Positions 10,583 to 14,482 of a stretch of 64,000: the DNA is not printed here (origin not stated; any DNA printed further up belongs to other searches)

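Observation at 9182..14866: Two-gene surface copper system: di-cupredoxin lipoprotein + 1457-aa MnxG-like multicopper oxidase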

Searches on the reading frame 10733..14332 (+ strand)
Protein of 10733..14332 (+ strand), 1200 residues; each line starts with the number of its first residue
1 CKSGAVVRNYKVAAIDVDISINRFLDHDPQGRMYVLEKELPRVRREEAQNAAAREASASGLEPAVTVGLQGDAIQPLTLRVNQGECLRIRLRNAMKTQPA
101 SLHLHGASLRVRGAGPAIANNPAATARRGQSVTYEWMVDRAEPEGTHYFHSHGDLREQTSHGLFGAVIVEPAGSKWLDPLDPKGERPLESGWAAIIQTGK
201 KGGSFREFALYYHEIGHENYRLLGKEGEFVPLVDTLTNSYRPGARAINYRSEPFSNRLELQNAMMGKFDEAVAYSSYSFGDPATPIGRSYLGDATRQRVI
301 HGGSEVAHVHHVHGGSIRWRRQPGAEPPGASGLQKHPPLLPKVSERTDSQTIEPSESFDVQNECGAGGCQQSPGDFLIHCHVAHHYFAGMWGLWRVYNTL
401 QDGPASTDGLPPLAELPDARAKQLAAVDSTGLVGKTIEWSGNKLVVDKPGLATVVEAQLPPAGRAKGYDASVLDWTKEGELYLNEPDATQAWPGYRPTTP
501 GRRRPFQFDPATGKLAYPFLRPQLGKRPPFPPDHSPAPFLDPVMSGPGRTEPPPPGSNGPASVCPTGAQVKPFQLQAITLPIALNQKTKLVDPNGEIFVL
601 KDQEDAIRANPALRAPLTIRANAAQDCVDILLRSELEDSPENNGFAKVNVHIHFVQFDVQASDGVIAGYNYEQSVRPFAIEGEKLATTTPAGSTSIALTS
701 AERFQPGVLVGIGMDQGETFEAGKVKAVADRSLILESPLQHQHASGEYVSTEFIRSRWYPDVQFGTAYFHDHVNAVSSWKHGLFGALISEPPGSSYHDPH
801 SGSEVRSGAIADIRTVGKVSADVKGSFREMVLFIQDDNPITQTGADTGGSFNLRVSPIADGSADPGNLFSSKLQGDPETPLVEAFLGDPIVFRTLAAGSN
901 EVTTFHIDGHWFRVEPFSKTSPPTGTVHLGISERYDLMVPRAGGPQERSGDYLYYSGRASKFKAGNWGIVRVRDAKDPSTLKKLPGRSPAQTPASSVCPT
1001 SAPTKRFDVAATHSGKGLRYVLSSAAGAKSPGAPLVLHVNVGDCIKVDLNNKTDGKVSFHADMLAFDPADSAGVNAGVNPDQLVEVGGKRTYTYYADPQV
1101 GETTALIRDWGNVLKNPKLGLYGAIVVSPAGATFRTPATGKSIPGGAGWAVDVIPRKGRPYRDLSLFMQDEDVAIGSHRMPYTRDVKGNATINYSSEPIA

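Call 40: search_protein_representatives(protein=window:10733-14332:+)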
Query: 1200 residues. Proteins with E-value up to 0.001 (for the whole library): 2581; up to 1e-10: 1368; up to 1e-30: 559. The best 150 are listed.
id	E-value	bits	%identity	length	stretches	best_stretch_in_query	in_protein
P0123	0.0e+00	1628.0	58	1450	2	1-1199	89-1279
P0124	0.0e+00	1363.7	60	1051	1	1-1012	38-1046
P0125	0.0e+00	1276.8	51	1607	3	1-1156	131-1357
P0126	0.0e+00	1177.5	50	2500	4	4-843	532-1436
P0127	0.0e+00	1122.1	54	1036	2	269-1199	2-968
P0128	0.0e+00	1096.3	61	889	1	1-815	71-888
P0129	0.0e+00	1091.8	46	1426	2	1-1200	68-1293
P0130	0.0e+00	1066.5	45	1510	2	1-1198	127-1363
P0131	5.1e-279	945.3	44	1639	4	1-848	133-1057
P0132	4.5e-278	942.2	44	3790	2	1-1200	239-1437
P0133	9.8e-277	937.7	44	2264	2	1-1200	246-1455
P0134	2.5e-270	916.5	43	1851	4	1-988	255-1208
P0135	9.8e-268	907.9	44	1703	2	1-1198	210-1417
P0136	8.3e-265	898.2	42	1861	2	8-1199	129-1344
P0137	1.1e-264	897.9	44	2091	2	1-1197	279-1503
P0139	1.3e-259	881.0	44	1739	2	1-1195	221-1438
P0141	1.7e-252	857.5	43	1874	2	1-1199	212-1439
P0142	7.3e-252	855.4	42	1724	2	1-1198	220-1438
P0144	3.8e-249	846.4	44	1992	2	2-1198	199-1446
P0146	4.8e-242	822.8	42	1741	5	1-497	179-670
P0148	3.3e-240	816.7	43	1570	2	8-1197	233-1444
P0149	1.4e-239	814.6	41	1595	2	1-1199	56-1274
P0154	5.4e-228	776.3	41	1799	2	1-1199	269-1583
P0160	3.2e-199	681.0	39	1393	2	1-1167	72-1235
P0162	1.1e-196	672.6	41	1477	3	53-1199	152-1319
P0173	5.7e-175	600.7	36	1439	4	6-535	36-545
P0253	7.5e-88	312.1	34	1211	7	8-418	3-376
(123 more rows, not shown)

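Call 41: list_cluster_members(proteins=[P0125, P0129, P0130, P0133, P0135, P0141, P0149, P0160, P0173, P0253])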
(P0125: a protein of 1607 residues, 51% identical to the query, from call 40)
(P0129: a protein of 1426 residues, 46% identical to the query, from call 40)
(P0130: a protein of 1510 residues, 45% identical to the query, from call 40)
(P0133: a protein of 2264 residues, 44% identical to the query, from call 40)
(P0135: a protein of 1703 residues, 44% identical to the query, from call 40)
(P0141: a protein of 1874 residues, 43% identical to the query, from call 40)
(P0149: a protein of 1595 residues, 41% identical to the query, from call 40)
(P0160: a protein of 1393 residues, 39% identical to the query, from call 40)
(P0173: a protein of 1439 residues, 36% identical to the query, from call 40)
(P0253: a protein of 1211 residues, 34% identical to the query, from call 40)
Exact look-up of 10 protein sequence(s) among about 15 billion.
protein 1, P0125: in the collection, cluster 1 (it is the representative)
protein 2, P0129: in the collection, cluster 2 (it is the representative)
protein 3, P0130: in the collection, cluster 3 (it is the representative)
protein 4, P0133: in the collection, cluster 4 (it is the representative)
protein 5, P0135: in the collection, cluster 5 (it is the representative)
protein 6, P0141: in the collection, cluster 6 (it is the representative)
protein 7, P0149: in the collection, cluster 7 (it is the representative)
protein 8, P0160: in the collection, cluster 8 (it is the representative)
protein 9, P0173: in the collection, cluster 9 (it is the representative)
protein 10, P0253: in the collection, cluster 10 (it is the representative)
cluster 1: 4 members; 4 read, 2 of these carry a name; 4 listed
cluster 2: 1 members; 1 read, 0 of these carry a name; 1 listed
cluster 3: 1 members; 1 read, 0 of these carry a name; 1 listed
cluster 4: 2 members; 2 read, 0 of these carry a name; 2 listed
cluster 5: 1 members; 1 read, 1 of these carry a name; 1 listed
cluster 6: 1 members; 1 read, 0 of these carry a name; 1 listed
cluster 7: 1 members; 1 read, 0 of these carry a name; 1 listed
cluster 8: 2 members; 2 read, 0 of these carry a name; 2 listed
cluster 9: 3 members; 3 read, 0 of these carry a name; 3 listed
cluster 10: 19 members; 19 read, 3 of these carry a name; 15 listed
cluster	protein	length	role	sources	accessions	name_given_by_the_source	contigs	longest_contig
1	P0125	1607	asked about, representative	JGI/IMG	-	hypothetical protein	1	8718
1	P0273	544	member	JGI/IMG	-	hypothetical protein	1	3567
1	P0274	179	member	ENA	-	-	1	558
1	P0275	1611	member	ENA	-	-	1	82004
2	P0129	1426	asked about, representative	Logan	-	-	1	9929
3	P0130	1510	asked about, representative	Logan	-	-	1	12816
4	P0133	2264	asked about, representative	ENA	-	-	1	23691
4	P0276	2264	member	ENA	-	-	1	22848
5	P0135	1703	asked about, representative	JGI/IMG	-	hypothetical protein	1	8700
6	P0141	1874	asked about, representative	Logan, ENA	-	-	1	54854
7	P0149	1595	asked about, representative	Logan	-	-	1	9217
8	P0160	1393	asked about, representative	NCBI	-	-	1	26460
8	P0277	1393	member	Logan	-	-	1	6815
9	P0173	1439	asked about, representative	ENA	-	-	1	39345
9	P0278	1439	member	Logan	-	-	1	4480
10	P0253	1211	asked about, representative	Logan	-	-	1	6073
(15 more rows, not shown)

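Call 58: predict_structure(alignment_id=A2)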
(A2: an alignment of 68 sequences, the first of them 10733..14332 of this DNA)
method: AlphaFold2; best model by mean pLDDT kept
length: 1200 residues; sequences in the alignment: 68
mean_pLDDT: 84.6   pTM: 0.87
mean pLDDT of the five models: 84.6, 82.9, 81.1, 78.0, 76.0
residues with pLDDT >= 90: 592; 70-90: 435; 50-70: 117; < 50: 56
segments of 3 or more residues with pLDDT < 50: 57-59, 66-68, 323-336, 347-349, 655-662, 1179-1200
pLDDT, mean of each block of 10 residues (from residue 1): 90 95 88 94 90 68 51 88 96 92 89 87 91 95 87 71 91 91 87 88 85 78 88 80 77 85 90 88 87 84 65 60 48 48 50 66 67 79 68 89 88 88 92 89 86 87 90 94 93 84 94 90 90 70 61 80 84 95 93 95 96 94 89 94 91 56 66 92 97 96 93 95 94 95 97 85 76 85 91 94 95 91 93 89 83 88 80 92 95 81 87 82 84 83 94 91 93 88 84 89 95 86 76 84 97 95 94 94 96 96 93 87 94 91 83 93 80 52 39 35
secondary structure, 60 per line:
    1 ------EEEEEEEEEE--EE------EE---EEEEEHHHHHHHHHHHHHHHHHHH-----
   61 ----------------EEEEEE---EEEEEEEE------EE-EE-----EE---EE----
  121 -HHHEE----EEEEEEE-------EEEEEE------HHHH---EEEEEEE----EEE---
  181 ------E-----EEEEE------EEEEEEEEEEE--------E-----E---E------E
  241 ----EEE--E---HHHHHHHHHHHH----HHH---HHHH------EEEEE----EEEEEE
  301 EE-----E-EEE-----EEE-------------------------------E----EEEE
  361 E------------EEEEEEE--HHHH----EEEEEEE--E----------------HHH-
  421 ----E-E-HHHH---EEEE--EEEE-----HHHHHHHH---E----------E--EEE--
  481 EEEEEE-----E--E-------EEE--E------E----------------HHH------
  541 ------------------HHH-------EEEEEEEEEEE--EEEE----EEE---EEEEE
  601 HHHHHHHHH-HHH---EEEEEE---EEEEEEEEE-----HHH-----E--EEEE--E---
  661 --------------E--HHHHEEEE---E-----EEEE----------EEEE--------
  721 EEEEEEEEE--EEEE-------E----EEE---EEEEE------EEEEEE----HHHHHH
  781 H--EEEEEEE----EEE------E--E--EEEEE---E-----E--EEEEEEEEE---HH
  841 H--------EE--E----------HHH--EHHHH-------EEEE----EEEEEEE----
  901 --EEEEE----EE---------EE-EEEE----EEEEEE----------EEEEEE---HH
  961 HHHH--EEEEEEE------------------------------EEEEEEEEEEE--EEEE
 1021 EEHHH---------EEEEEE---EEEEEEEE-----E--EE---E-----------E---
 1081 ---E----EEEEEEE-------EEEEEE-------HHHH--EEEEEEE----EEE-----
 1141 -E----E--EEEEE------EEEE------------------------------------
elements in order (helices of 4 or more, strands of 3 or more residues): E7-16 E32-36 H37-55 E77-82 E86-93 E131-137 E145-150 H157-160 E164-170 E175-177 E193-197 E204-214 E245-247 H254-265 H276-279 E286-290 E295-302 E310-312 E318-320 E357-361 E374-380 H383-386 E391-397 H429-432 E436-439 E442-445 H451-458 E476-478 E481-486 E503-505 E569-579 E582-585 E590-592 E596-600 H601-609 E617-622 E626-634 E651-654 H678-681 E682-685 E695-698 E709-712 E721-729 E732-735 E748-750 E754-758 E765-770 H775-781 E784-790 E795-797 E810-814 E827-835 H871-874 E882-885 E890-896 E903-907 E926-929 E934-939 E950-955 H959-964 E967-973 E1004-1014 E1017-1022 E1035-1040 E1044-1051 E1089-1095 E1103-1108 H1116-1119 E1122-1128 E1133-1135 E1150-1154 E1161-1164

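Call 63: fold_search(model_id=the predicted structure, library=pdb)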
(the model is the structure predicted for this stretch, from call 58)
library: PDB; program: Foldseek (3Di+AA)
matches with E <= 10: 1828; with E <= 0.001: 566
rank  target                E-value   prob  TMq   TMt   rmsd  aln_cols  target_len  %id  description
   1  9bxa_A                1.1e-78  1.00  0.67  0.66   6.5      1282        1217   23  Structure of Mnx H340A complex from Bacillus sp. PL-12 (released 2024-08-07)
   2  5n0k                  1.2e-33  1.00  0.46  0.53   9.3      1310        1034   11  Rat ceruloplasmin orthorhombic form (released 2017-12-13)
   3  4bxs_V                7.2e-33  1.00  0.44  0.42  10.5      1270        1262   12  Crystal Structure of the Prothrombinase Complex from the Venom of Pseudonaja Textilis (released 2013-07-31)
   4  4enz                  1.2e-32  1.00  0.46  0.53   9.8      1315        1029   10  Structure of human ceruloplasmin at 2.6 A resolution (released 2013-04-17)
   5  1kcw                  5.2e-32  1.00  0.44  0.51  11.2      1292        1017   11  X-RAY CRYSTAL STRUCTURE OF HUMAN CERULOPLASMIN AT 3.0 ANGSTROMS (released 1997-02-12)
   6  2j5w                  1.9e-31  1.00  0.45  0.52  10.0      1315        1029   11  Ceruloplasmin revisited: structural and functional roles of various metal cation binding sites (released 2007-02-06)
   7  4ejx_A                2.0e-31  1.00  0.45  0.52  10.0      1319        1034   11  Structure of ceruloplasmin-myeloperoxidase complex (released 2013-04-10)
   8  7kve                  5.8e-30  1.00  0.47  0.41  11.3      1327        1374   12  Cryo-EM structure of human Factor V at 3.3 Angstrom resolution (released 2021-03-10)
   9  7kwo_A                1.6e-29  1.00  0.41  0.41  16.4      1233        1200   11  rFVIIIFc-VWF-XTEN (BIVV001) (released 2021-03-03)
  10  7k66_A                5.2e-29  1.00  0.40  0.38  16.0      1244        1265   12  Structure of Blood Coagulation Factor VIII in Complex with an Anti-C1 Domain Pathogenic Antibody Inhibitor (released 2020-10-14)
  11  6mf0_A                1.5e-28  1.00  0.42  0.40  16.8      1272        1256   11  Crystal Structure Determination of Human/Porcine Chimera Coagulation Factor VIII (released 2019-09-11)
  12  8tn9                  1.7e-28  1.00  0.43  0.38  15.2      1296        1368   12  Structural architecture of the acidic region of the B domain of coagulation factor V (released 2023-10-04)
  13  6mf2_A                6.2e-28  1.00  0.43  0.42   8.7      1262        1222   11  Improved Model of Human Coagulation Factor VIII (released 2019-09-11)
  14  6mf0_B                6.5e-28  1.00  0.40  0.38  16.3      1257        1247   12  Crystal Structure Determination of Human/Porcine Chimera Coagulation Factor VIII (released 2019-09-11)
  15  7kbt_A                2.7e-27  1.00  0.41  0.40  16.3      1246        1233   12  Factor VIII in complex with the anti-C2 domain antibody, G99 (released 2020-11-18)
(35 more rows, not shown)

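Call 67: list_cluster_members(proteins=[P0134, P0136, P0137, P0139, P0142, P0144, P0146, P0148, P0154, P0162])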
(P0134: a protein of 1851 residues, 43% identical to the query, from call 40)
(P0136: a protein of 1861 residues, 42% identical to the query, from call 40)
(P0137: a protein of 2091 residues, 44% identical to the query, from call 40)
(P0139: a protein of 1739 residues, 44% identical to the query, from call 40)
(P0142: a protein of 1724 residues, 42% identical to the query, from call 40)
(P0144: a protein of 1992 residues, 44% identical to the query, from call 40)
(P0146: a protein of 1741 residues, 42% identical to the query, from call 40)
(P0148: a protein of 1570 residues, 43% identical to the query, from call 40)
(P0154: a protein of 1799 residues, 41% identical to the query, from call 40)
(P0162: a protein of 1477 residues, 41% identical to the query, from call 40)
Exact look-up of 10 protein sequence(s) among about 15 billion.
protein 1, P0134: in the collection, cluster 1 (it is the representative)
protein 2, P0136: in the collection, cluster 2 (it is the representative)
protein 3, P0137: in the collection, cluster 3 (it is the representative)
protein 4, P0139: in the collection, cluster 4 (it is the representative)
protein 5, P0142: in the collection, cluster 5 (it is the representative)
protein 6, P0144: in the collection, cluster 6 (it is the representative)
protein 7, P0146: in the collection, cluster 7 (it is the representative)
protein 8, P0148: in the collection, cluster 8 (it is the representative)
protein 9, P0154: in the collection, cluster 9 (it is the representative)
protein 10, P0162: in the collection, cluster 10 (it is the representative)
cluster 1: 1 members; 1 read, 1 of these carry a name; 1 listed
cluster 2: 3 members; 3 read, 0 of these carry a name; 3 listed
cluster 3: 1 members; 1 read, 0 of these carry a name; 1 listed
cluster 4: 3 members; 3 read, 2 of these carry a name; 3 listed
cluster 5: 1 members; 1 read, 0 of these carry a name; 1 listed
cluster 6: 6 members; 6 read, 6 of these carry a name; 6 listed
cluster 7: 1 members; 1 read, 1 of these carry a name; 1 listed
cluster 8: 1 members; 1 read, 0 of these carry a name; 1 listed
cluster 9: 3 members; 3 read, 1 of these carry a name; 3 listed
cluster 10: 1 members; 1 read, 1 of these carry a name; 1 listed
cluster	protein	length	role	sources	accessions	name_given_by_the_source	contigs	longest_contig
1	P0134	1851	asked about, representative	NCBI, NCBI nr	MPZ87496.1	MAG: multicopper oxidase domain-containing protein [Nitriliruptorales bacterium] | multicopper oxidase domain-containing protein [Nitriliruptorales bacterium]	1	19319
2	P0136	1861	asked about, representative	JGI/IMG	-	-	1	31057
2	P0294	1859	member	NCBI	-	-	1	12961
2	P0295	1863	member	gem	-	-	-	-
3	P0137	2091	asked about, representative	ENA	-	-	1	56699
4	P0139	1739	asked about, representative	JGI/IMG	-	FtsP/CotA-like multicopper oxidase with cupredoxin domain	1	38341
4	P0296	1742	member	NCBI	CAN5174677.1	hypothetical protein BH20ACT16_BH20ACT16_02590 [soil metagenome]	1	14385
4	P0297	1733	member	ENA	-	-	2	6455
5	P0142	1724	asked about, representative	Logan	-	-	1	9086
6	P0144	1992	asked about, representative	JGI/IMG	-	hypothetical protein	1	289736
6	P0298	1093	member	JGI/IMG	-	hypothetical protein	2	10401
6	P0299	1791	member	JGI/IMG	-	hypothetical protein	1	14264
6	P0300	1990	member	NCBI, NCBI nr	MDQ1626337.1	MAG: hypothetical protein QOI54_81 [Actinomycetota bacterium] | hypothetical protein [Actinomycetota bacterium]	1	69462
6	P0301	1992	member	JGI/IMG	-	hypothetical protein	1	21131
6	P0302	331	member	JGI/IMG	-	hypothetical protein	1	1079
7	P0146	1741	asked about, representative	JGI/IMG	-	manganese oxidase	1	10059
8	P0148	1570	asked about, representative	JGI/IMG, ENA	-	-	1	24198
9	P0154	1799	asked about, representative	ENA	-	-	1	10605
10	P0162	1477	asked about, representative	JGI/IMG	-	FtsP/CotA-like multicopper oxidase with cupredoxin domain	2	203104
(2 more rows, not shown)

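Call 74: search_protein_families(library=pfam, proteins=[P0126, P0133, P0137, P0125, P0130], max_evalue=0.001)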
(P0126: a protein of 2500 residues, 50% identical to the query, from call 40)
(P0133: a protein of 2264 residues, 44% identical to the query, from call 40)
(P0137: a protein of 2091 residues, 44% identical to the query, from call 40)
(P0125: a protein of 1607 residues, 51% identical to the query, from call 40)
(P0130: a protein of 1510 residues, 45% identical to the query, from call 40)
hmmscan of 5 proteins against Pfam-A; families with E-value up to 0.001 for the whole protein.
P0126 (2500 aa): 4 families
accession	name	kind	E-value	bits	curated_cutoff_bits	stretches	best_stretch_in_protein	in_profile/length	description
PF03150.19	CCP_MauG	-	9.4e-40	137.1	25.6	1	2172-2319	3-148/149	Di-haem cytochrome c peroxidase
PF07732.21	Cu-oxidase_3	-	8.2e-19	68.3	21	1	607-705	28-117/119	Multicopper oxidase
PF07731.20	Cu-oxidase_2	-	5.6e-10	39.5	20.4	1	601-705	28-136/137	Multicopper oxidase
PF11827.13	DUF3347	-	1.4e-06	29.5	25.5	1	89-177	2-90/93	Protein of unknown function (DUF3347)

P0133 (2264 aa): 5 families
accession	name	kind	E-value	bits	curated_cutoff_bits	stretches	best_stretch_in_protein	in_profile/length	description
PF17963.7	Big_9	-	1.7e-135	442.7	23.6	7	2151-2240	1-89/89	Bacterial Ig domain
PF17892.7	Cadherin_5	-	5.7e-90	295.9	26.5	7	1679-1770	2-97/98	Cadherin-like domain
PF17803.7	Cadherin_4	-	1.4e-84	279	25.1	7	2047-2111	1-67/71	Bacterial cadherin-like domain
PF07732.21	Cu-oxidase_3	-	3.2e-07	30.9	21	0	314-407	29-115/119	Multicopper oxidase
PF16184.11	Cadherin_3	-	5e-06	26.9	25.5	0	2112-2142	70-100/106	Cadherin-like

P0137 (2091 aa): 2 families
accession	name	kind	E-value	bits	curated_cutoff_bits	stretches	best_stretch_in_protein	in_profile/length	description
PF07732.21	Cu-oxidase_3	-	1e-20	74.4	21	1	347-437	29-113/119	Multicopper oxidase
PF24298.1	DUF7482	-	2.2e-17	64.1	27.5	1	1704-1975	5-236/257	Domain of unknown function (DUF7482)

P0125 (1607 aa): 2 families
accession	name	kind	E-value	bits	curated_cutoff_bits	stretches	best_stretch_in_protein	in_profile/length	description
PF07732.21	Cu-oxidase_3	-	1.9e-12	47.8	21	1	192-300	16-116/119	Multicopper oxidase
PF07731.20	Cu-oxidase_2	-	1.5e-09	38.2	20.4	0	1050-1102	14-65/137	Multicopper oxidase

P0130 (1510 aa): 2 families
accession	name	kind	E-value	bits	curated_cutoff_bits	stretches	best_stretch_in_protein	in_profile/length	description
PF07732.21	Cu-oxidase_3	-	4.5e-15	56.2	21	1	196-292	28-117/119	Multicopper oxidase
PF07731.20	Cu-oxidase_2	-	7.8e-10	39.1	20.4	0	511-535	109-133/137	Multicopper oxidase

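Call 84: find_encoding_contigs(protein=P0275, flank=6000, max_places=2)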
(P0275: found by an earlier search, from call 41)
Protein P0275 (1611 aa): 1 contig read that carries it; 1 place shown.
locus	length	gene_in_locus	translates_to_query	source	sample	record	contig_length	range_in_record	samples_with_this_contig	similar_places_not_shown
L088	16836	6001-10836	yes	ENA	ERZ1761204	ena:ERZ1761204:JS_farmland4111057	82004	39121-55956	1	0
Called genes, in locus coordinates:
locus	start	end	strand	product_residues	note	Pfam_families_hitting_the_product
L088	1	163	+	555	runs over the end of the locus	-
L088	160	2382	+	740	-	PF25778:DUF7948, PF06739:SBBP (weak)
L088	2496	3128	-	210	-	-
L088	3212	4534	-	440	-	PF14238:DUF4340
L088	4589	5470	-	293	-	PF13623:SurA_N_2 (faint), PF13624:SurA_N_3, PF09312:SurA_N (weak)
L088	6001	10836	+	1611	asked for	PF07731:Cu-oxidase_2 (faint), PF07732:Cu-oxidase_3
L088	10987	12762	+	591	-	-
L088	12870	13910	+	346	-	-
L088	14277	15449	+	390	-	-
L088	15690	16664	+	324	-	PF13623:SurA_N_2, PF13624:SurA_N_3, PF13145:Rotamase_2, PF13616:Rotamase_3, PF00639:Rotamase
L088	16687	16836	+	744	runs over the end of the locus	PF26549:Tricorn_N (faint), PF07676:PD40 (faint), PF25852:DUF6242_C (faint), PF02012:BNR (faint), PF15902:Sortilin-Vps10 (faint)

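Call 85: search_protein_families(library=pfam, proteins=[L088:10987-12762:+, L088:12870-13910:+, L088:14277-15449:+, L088:2496-3128:-], max_evalue=0.1)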
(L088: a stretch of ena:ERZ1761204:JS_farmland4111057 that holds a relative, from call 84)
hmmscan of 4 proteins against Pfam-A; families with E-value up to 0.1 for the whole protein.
L088:10987-12762:+ (591 aa): 2 families
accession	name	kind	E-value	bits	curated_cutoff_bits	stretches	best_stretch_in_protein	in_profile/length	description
PF00127.26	Copper-bind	-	3.6e-05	24.5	21.2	1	54-144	13-97/99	Copper binding proteins, plastocyanin/azurin family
PF13473.12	Cupredoxin_1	-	0.079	13.4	27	0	115-145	72-104/104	Cupredoxin-like domain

L088:12870-13910:+ (346 aa): 1 family
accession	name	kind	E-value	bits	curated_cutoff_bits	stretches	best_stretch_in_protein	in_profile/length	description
PF00127.26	Copper-bind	-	0.011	16.6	21.2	1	55-154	9-98/99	Copper binding proteins, plastocyanin/azurin family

L088:14277-15449:+ (390 aa): 1 family
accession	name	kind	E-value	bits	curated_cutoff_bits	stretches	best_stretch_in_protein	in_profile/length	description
PF10428.14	SOG2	-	0.066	13.1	26.9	1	183-336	221-359/475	RAM signalling pathway protein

L088:2496-3128:- (210 aa): 0 families
